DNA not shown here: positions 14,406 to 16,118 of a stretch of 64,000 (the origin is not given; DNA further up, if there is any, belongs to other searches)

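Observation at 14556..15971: Orphan TibC/Aah-type autotransporter heptosyltransferase with no autotransporter nearby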

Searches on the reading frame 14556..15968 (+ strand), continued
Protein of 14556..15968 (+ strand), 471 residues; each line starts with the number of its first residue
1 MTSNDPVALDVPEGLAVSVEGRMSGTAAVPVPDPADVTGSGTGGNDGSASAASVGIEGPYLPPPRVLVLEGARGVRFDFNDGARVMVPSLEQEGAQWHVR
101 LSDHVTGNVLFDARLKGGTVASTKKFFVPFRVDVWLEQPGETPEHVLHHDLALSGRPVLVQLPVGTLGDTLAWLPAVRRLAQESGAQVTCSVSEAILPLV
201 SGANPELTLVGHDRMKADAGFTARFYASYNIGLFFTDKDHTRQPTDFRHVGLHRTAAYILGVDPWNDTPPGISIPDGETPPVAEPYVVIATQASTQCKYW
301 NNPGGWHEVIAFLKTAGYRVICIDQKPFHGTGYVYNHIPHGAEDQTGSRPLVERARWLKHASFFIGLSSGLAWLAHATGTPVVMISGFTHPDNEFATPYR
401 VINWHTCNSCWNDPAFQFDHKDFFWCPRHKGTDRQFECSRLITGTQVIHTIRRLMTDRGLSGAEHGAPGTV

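Call 31: find_related_loci(query=A1, collection=genome_contigs, flank=10000)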
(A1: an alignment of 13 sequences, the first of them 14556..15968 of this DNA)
Query A1 (471 aa) in genome_contigs; peptide patterns used: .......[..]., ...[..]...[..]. (x = any residue, [..] = any of these).
600 stretches matched a pattern (row limit reached: there are more); 559 encode a relative of the query (tblastn E <= 1e-3); the best 80 are kept; 80 distinct loci.
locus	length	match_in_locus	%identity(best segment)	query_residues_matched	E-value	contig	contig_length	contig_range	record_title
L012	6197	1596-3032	91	1-471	0e+0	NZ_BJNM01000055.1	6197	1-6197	Gluconobacter oxydans strain NBRC 14819 sequence055, whole genome shotgun sequence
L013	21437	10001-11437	90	1-471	0e+0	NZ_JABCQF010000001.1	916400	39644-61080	Gluconobacter potus strain R-71646 contig00001, whole genome shotgun sequence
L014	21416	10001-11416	90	1-464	0e+0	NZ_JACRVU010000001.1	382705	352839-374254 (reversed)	Gluconobacter sp. P1C6_b scaffold1.1, whole genome shotgun sequence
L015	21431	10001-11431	87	1-469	0e+0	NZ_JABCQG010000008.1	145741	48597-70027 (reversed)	Gluconobacter vitians strain LMG 31484 contig00008, whole genome shotgun sequence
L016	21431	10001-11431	86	1-469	0e+0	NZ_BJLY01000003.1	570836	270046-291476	Gluconobacter roseus NBRC 3990 sequence03, whole genome shotgun sequence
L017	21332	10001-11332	74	23-467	0e+0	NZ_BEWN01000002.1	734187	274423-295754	Gluconobacter frateurii strain NBRC 3264 GFR01_CON0002_0001, whole genome shotgun sequence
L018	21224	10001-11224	78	57-464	0e+0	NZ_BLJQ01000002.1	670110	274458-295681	Gluconobacter sp. Gdi sequence002, whole genome shotgun sequence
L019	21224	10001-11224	78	57-464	0e+0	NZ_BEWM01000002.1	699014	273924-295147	Gluconobacter cerinus strain NBRC 3267 GCE01_CON0002_0001, whole genome shotgun sequence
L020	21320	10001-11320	74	31-467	0e+0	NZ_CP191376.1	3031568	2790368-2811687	Gluconobacter japonicus strain T12B chromosome, complete genome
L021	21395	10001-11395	72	1-462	0e+0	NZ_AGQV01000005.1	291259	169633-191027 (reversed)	Gluconobacter morbifer G707 75_5, whole genome shotgun sequence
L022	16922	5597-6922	71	19-460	0e+0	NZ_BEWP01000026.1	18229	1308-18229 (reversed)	Gluconobacter kondonii strain NBRC 3266 GKO01_CON0026_0001, whole genome shotgun sequence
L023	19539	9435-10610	77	69-460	0e+0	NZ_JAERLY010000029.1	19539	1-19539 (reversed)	Gluconobacter sp. Dm-62 scaffold29_size19539, whole genome shotgun sequence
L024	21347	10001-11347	66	20-467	0e+0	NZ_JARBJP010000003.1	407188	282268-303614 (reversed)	Brytella acorum strain LMG 32668 contig00003, whole genome shotgun sequence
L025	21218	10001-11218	72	59-465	0e+0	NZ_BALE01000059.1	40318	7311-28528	Tanticharoenia sakaeratensis NBRC 103193, whole genome shotgun sequence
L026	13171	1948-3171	67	59-467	0e+0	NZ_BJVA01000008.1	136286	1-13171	Gluconobacter kanchanaburiensis NBRC 103587 sequence08, whole genome shotgun sequence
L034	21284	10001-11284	56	15-454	8e-159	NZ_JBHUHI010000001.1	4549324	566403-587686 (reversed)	Paraburkholderia solisilvae strain NCAIM B.02539 contig_1, whole genome shotgun sequence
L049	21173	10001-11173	58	48-447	2e-155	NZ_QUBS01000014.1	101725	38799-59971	Trinickia diaoshuihuensis strain NEAU-SY24 scaffold10, whole genome shotgun sequence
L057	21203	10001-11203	56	37-454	6e-154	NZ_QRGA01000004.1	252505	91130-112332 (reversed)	Trinickia dinghuensis strain DHOM06 scaffold4, whole genome shotgun sequence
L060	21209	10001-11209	54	28-454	1e-153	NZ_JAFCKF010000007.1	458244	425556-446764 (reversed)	Bradyrhizobium tropiciagri strain SZCCT0338 NODE_7, whole genome shotgun sequence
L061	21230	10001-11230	58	47-454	2e-153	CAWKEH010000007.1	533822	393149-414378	MAG: uncultured Alphaproteobacteria bacterium isolate MFD09603.bin.3.358 genome assembly, contig: contig_3930, whole gen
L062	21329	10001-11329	53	9-454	2e-153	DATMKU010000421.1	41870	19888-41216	MAG TPA_asm: Stellaceae bacterium isolate SMAG_U12779 k141_3001334, whole genome shotgun sequence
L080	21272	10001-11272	54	33-454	2e-152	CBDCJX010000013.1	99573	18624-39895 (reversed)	MAG: Acetobacteraceae bacterium isolate 59ae19c5-08b7-4401-9985-2d92c17870d3 genome assembly, contig: contig_13, whole g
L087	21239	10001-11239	55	34-454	9e-152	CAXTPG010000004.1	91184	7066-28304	MAG TPA_asm: uncultured Acetobacteraceae bacterium isolate public_SRR11456921_metawrap_bin.10 genome assembly, contig: p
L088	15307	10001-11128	60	74-454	1e-151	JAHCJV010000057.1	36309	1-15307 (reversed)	MAG: Enhydrobacter sp. isolate TGS_PRO9 PRO9_57, whole genome shotgun sequence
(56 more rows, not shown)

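Call 40: search_protein_families(library=pfam, proteins=[L011:14451-15800:+, L034:15421-16770:+, L049:14867-16216:+, L057:1312-2661:-, L060:8525-9874:+, L061:15623-16972:+, L062:14484-15833:+, L080:15487-16836:+, L087:8500-9849:+, L088:8387-9736:+], max_evalue=0.01)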
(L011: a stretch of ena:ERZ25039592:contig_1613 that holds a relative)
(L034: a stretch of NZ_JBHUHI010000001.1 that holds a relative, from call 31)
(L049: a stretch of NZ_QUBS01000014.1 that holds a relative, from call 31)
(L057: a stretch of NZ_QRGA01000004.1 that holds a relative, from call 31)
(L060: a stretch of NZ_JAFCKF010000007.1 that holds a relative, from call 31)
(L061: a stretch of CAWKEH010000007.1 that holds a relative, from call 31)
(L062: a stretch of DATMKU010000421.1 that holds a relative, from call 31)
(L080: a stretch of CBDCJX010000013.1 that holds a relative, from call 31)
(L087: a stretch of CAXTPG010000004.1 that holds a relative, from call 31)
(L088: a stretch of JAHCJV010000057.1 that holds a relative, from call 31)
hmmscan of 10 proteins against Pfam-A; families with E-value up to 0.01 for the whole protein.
L011:14451-15800:+ (450 aa): 1 family
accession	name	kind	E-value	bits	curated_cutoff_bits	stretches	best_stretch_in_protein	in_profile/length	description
PF16168.11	AIDA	-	1.2e-06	28.9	27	0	50-86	27-63/63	Adhesin of bacterial autotransporter system, probable stalk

L034:15421-16770:+ (450 aa): 1 family
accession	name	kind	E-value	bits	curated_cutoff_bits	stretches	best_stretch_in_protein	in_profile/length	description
PF03797.25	Autotransporter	-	3.2e-40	138.9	26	1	183-429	1-255/255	Autotransporter beta-domain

L049:14867-16216:+ (450 aa): 1 family
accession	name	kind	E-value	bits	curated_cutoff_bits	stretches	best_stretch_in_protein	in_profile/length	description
PF03797.25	Autotransporter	-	1.7e-31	110.3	26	1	185-428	4-254/255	Autotransporter beta-domain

L057:1312-2661:- (450 aa): 1 family
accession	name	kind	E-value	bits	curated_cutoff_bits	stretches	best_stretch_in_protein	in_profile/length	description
PF03797.25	Autotransporter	-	4.9e-44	151.4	26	1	185-432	2-254/255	Autotransporter beta-domain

L060:8525-9874:+ (450 aa): 1 family
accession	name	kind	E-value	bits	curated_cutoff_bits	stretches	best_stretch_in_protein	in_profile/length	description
PF16168.11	AIDA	-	1.1e-18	67.5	27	3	61-112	12-63/63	Adhesin of bacterial autotransporter system, probable stalk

L061:15623-16972:+ (450 aa): 2 families
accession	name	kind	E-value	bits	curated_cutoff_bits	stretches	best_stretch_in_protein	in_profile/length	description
PF12951.13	PATR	-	2.7e-10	40.5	27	1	209-237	3-30/30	Passenger-associated-transport-repeat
PF16168.11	AIDA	-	1.1e-05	25.8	27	0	6-46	20-63/63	Adhesin of bacterial autotransporter system, probable stalk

L062:14484-15833:+ (450 aa): 1 family
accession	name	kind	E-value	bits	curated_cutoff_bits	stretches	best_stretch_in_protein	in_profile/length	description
PF00353.25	HemolysinCabind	-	1.6e-10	41.2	23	3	312-335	9-32/36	RTX calcium-binding nonapeptide repeat (4 copies)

L080:15487-16836:+ (450 aa): 2 families
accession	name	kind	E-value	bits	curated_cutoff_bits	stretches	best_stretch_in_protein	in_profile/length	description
PF00353.25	HemolysinCabind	-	2.5e-06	27.8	23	2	154-169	14-29/36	RTX calcium-binding nonapeptide repeat (4 copies)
PF19077.6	Big_13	-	3.2e-05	24.8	27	1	2-44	59-100/102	Bacterial Ig-like domain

L087:8500-9849:+ (450 aa): 1 family
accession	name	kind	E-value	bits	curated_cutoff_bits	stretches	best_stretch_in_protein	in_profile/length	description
PF16168.11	AIDA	-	8.4e-07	29.4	27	2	190-236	11-59/63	Adhesin of bacterial autotransporter system, probable stalk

L088:8387-9736:+ (450 aa): 1 family
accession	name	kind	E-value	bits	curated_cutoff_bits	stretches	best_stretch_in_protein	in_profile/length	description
PF16168.11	AIDA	-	8.8e-12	45.4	27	2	169-207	25-63/63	Adhesin of bacterial autotransporter system, probable stalk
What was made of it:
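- Pfam found no PF03797 in the C-termini of seven alphaproteobacterial SLS neighbours tested (call 40).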

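Call 68: find_homologous_proteins(query=L023:7467-8381:-, max_evalue=0.00001)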
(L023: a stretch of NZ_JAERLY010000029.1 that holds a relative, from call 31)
Query L023:7467-8381:- (305 aa): 13 proteins with E <= 0.00001 among 8000 candidates.
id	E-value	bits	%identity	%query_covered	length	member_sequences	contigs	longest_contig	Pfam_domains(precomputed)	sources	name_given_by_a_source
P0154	4.1e-130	451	84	93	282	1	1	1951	-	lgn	-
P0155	7.0e-23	99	83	22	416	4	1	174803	PF13403.12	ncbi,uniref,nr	ncbi:Hint domain-containing protein [Gluconobacter cerinus]|uniref:Outer membrane protein n=1 Tax=Gl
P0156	4.1e-19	87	86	19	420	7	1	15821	PF13403.12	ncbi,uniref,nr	ncbi:Hint domain-containing protein [Gluconobacter cerinus]|uniref:Hint domain-containing protein n=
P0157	5.1e-13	67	37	84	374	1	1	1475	PF16168.12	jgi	jgi:autotransporter passenger strand-loop-strand repeat protein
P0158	2.6e-10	58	36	53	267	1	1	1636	-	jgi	-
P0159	4.8e-9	54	41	50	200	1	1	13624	-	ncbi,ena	-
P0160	6.8e-9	54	35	67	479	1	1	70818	PF16168.12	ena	-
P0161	9.2e-8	50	36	52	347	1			-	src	-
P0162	2.7e-7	48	32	72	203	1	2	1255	-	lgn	-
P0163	1.8e-6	46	39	37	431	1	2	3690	PF01839.30,PF12256.15,PF13517.13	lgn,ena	-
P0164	2.3e-6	45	33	69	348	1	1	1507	PF16168.12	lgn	-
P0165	2.7e-6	45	40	28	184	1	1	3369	-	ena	-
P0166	4.3e-6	44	39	36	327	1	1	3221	-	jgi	jgi:autotransporter passenger strand-loop-strand repeat protein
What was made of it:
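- Tried and rejected: The family is too small and variable to be informative, with 13 hits (call 68).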

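Call 70: search_dna_similar(query=window:14556-15968:+, collection=plasmids, mode=protein, max_rows=40, rows=spread)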
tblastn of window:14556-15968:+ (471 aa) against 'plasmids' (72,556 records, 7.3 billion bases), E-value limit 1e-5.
Records with a match: 220; places in all: 243; records where one place covers at least 80% of the query: 193.
Best place of each record, by identity: 60-80% 18; <60% 202.
By first word of the organism name: Escherichia 172; Salmonella 16; Pantoea 6; Paraburkholderia 5; Klebsiella 5; Burkholderia 4; Enterobacter 4; Gluconobacter 2; Pandoraea 2; Neokomagataea 1; and 3 more.
By predicted mobility (MOB-suite, as given by PLSDB): conjugative 155; non-mobilizable 50; mobilizable 15.
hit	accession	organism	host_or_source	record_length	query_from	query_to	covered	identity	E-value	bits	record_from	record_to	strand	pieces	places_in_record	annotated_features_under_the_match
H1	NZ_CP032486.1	Neokomagataea tanensis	Cell culture,Plant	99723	57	431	80%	73.1%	0e+0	586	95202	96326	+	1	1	autotransporter strand-loop-strand O-heptosyltransferase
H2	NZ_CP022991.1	Paraburkholderia aromaticivorans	-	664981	74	454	81%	59.3%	1e-148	475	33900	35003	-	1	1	autotransporter strand-loop-strand O-heptosyltransferase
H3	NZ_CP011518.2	Pandoraea oxalativorans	-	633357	59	454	84%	55.8%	4e-138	445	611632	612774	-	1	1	autotransporter strand-loop-strand O-heptosyltransferase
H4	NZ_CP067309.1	Escherichia coli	cell culture,waste water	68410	15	454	93%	46.3%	2e-115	380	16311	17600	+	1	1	autotransporter strand-loop-strand O-heptosyltransferase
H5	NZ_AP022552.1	Escherichia coli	Homo sapiens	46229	60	456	84%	50.1%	8e-119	390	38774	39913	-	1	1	autotransporter strand-loop-strand O-heptosyltransferase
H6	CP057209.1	Escherichia coli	culture,Pooled sheep faecal samples ...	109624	45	454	87%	48.3%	3e-112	371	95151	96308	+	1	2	autotransporter strand-loop-strand O-heptosyltransferase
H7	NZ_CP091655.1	Escherichia coli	river water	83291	60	454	84%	49.9%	2e-117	386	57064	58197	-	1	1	autotransporter strand-loop-strand O-heptosyltransferase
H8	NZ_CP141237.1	Escherichia sp. SB18102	food,Slaughterhouse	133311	60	454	84%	49.9%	2e-117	386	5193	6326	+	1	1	autotransporter strand-loop-strand O-heptosyltransferase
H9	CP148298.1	Escherichia coli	Dog,single cell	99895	50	454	86%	48.1%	2e-115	380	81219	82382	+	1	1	autotransporter strand-loop-strand O-heptosyltransferase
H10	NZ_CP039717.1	Salmonella enterica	Homo sapiens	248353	60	461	85%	48.4%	6e-116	381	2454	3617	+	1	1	autotransporter strand-loop-strand O-heptosyltransferase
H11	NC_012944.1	Escherichia coli Vir68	bovine,septicemia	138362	56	454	85%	48.6%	3e-114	377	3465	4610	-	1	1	autotransporter strand-loop-strand O-heptosyltransferase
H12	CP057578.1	Escherichia coli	culture,Pooled cattle faecal samples ...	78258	56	454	85%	48.6%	3e-114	377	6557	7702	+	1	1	autotransporter strand-loop-strand O-heptosyltransferase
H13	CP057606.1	Escherichia coli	culture,Pooled cattle faecal samples ...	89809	56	454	85%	48.6%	3e-114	377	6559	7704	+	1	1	autotransporter strand-loop-strand O-heptosyltransferase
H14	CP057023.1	Escherichia coli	culture,Pooled cattle faecal samples ...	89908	56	454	85%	48.6%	3e-114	377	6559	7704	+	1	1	autotransporter strand-loop-strand O-heptosyltransferase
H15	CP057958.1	Escherichia coli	culture,Pooled cattle faecal samples ...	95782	56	454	85%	48.6%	3e-114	377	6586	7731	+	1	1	autotransporter strand-loop-strand O-heptosyltransferase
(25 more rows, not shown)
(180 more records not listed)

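Call 71: get_annotated_region(hit=H1, flank=10000)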
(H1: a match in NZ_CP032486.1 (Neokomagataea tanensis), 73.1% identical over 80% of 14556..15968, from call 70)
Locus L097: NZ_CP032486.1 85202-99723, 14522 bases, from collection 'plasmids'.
description: Neokomagataea tanensis strain AH13 = NBRC 106556 plasmid unnamed1, complete sequence
organism: Neokomagataea tanensis (NCBI taxid 661191)
taxonomy: Bacteria; Pseudomonadota; Alphaproteobacteria; Rhodospirillales; Acetobacteraceae; Neokomagataea; Neokomagataea tanensis
host: -; source: Cell culture,Plant; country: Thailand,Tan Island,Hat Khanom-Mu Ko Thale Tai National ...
typing (MOB-suite, as given by PLSDB): non-mobilizable
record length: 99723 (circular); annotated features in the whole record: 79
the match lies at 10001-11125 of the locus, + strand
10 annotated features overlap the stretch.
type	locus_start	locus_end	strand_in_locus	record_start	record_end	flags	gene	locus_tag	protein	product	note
CDS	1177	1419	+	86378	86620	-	-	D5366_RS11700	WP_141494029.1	AbrB/MazE/SpoVT family DNA-binding domain-containing protein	-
CDS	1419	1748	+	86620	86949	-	mazF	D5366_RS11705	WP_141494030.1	endoribonuclease MazF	-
CDS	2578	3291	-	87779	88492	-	-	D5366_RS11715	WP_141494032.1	IS6 family transposase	-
CDS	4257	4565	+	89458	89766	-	-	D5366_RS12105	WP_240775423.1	hypothetical protein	-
CDS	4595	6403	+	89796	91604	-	-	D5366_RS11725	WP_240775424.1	Hint domain-containing protein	-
CDS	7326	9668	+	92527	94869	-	-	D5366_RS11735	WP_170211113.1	Hint domain-containing protein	-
CDS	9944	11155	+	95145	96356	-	-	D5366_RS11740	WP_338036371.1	autotransporter strand-loop-strand O-heptosyltransferase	-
CDS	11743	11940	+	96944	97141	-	-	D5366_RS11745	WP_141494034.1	DUF2945 domain-containing protein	-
CDS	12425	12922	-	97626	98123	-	-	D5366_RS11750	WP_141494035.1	hypothetical protein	-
CDS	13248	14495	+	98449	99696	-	-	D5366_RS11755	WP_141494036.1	putative DNA modification/repair radical SAM protein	-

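Call 72: search_dna_similar(query=window:14556-15968:+, collection=plasmids, mode=protein, max_rows=20, rows=best)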
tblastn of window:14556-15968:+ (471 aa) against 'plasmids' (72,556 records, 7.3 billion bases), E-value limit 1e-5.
Records with a match: 220; places in all: 243; records where one place covers at least 80% of the query: 193.
Best place of each record, by identity: 60-80% 18; <60% 202.
By first word of the organism name: Escherichia 172; Salmonella 16; Pantoea 6; Paraburkholderia 5; Klebsiella 5; Burkholderia 4; Enterobacter 4; Gluconobacter 2; Pandoraea 2; Neokomagataea 1; and 3 more.
By predicted mobility (MOB-suite, as given by PLSDB): conjugative 155; non-mobilizable 50; mobilizable 15.
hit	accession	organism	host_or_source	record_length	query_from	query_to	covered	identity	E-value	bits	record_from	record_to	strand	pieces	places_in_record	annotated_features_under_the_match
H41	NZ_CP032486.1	Neokomagataea tanensis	Cell culture,Plant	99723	57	431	80%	73.1%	0e+0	586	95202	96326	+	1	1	autotransporter strand-loop-strand O-heptosyltransferase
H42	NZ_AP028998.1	Paraburkholderia sp. 22B1P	-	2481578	9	454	95%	53.8%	3e-150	480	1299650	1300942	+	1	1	none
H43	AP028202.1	Paraburkholderia largidicola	Physopelta gutta,midgut,Midgut crypts ...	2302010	9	454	95%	53.6%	8e-149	476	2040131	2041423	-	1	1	autotransporter strand-loop-strand O-heptosyltransferase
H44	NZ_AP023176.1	Paraburkholderia largidicola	Physopelta gutta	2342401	9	454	95%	53.6%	1e-148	476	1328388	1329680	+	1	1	none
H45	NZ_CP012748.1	Paraburkholderia caribensis MBA4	soil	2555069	9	454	95%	53.6%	2e-147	472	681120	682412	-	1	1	none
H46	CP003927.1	Gluconobacter oxydans H24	-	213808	32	454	90%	53.5%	4e-142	457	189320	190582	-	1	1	glycosyl transferase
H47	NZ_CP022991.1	Paraburkholderia aromaticivorans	-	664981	74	454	81%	59.3%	1e-148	475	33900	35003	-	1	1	autotransporter strand-loop-strand O-heptosyltransferase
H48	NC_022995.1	Burkholderia sp. M701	-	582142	57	452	84%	57.1%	2e-138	446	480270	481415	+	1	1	autotransporter strand-loop-strand O-heptosyltransferase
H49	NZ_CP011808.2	Pandoraea faecigallinarum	cell culture,chicken dung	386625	57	459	86%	55.8%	7e-139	447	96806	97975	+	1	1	autotransporter strand-loop-strand O-heptosyltransferase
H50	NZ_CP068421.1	Gluconobacter sphaericus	single cell,Campbell Early grape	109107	36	454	89%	53.6%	4e-146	468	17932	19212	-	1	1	autotransporter strand-loop-strand O-heptosyltransferase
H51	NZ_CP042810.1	Acetobacter oryzoeni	vinegar,vinegar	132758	59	455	84%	56.0%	2e-143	461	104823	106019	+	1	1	autotransporter strand-loop-strand O-heptosyltransferase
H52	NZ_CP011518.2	Pandoraea oxalativorans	-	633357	59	454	84%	55.8%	4e-138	445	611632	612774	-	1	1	autotransporter strand-loop-strand O-heptosyltransferase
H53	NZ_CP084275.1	Caballeronia grimmiae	Leptoglossus zonatus,Cell culture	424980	60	454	84%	55.5%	1e-141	455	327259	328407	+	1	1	autotransporter strand-loop-strand O-heptosyltransferase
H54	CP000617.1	Burkholderia vietnamiensis G4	-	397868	58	454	84%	53.7%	6e-134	433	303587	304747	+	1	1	glycosyltransferase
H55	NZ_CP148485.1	Escherichia coli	-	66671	15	454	93%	46.3%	2e-115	380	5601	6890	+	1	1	autotransporter strand-loop-strand O-heptosyltransferase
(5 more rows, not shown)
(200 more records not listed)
